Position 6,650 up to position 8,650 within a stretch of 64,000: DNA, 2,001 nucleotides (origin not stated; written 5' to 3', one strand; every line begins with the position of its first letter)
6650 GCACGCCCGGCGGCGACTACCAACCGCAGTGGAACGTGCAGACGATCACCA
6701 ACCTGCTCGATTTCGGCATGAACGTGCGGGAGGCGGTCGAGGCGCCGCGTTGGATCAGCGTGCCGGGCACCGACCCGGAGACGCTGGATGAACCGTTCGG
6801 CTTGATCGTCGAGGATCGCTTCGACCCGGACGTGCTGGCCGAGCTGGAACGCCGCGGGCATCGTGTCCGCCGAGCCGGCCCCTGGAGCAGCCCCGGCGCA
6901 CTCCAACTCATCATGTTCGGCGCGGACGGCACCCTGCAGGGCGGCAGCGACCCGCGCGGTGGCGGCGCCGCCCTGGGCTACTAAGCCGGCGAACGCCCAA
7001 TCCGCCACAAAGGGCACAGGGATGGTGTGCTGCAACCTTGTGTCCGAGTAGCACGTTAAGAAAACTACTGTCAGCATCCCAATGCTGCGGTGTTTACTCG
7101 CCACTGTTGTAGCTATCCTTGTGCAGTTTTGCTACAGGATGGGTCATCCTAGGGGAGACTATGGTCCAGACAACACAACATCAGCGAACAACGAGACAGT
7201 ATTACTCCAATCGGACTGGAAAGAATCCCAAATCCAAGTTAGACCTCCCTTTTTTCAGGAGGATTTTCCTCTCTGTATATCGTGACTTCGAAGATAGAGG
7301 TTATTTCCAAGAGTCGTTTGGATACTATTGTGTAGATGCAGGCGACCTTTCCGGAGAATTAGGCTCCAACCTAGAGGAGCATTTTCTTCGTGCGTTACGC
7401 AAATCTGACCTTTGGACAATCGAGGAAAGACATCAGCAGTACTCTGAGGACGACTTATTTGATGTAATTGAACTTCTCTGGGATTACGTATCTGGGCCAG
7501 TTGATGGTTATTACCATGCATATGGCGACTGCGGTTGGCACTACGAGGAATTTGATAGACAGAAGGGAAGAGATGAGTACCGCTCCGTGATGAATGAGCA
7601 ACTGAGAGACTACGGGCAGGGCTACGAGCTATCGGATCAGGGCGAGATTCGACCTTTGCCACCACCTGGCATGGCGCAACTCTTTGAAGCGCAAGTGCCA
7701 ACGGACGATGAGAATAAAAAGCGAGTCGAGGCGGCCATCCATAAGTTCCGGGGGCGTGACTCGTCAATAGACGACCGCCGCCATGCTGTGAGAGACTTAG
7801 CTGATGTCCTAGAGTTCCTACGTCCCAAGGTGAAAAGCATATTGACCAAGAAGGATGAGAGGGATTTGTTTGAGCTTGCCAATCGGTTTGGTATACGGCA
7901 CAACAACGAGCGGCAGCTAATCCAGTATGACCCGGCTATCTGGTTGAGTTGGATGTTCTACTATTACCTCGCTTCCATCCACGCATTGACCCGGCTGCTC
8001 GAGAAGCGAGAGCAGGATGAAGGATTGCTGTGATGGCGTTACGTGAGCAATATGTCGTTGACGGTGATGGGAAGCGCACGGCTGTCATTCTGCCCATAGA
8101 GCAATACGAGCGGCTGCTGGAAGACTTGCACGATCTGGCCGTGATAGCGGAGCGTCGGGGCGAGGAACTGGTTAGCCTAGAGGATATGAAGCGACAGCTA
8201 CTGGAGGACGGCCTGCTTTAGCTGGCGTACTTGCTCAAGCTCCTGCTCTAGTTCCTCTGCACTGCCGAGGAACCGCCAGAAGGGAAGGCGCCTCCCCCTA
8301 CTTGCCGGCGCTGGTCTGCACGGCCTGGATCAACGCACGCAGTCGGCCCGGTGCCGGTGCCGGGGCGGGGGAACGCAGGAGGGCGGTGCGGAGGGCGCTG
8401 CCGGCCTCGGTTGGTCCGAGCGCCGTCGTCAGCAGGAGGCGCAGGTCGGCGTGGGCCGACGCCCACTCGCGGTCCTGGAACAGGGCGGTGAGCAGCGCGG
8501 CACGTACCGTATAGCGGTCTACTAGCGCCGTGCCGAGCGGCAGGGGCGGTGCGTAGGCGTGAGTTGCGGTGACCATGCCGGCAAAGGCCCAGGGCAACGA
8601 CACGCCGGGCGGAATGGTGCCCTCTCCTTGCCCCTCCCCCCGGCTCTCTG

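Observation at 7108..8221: AbiJ-sized protein with a C-terminal Rx4H (HEPN-like) motif, translationally coupled to a downstream Phd/YefM-like antitoxin: non-canonical toxin-antitoxin or abortive-infection pair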

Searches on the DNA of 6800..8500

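Call 75: search_rna_families(source=window, start=6800, end=8500, threshold=evalue, max_evalue=1)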
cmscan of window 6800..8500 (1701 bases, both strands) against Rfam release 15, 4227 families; matches with E-value up to 1: 1.
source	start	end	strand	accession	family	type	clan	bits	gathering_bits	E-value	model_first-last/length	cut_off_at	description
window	7423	7490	-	RF02763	IsrM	Gene; sRNA;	-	13.4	376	0.57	1-329/329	no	IsrM sRNA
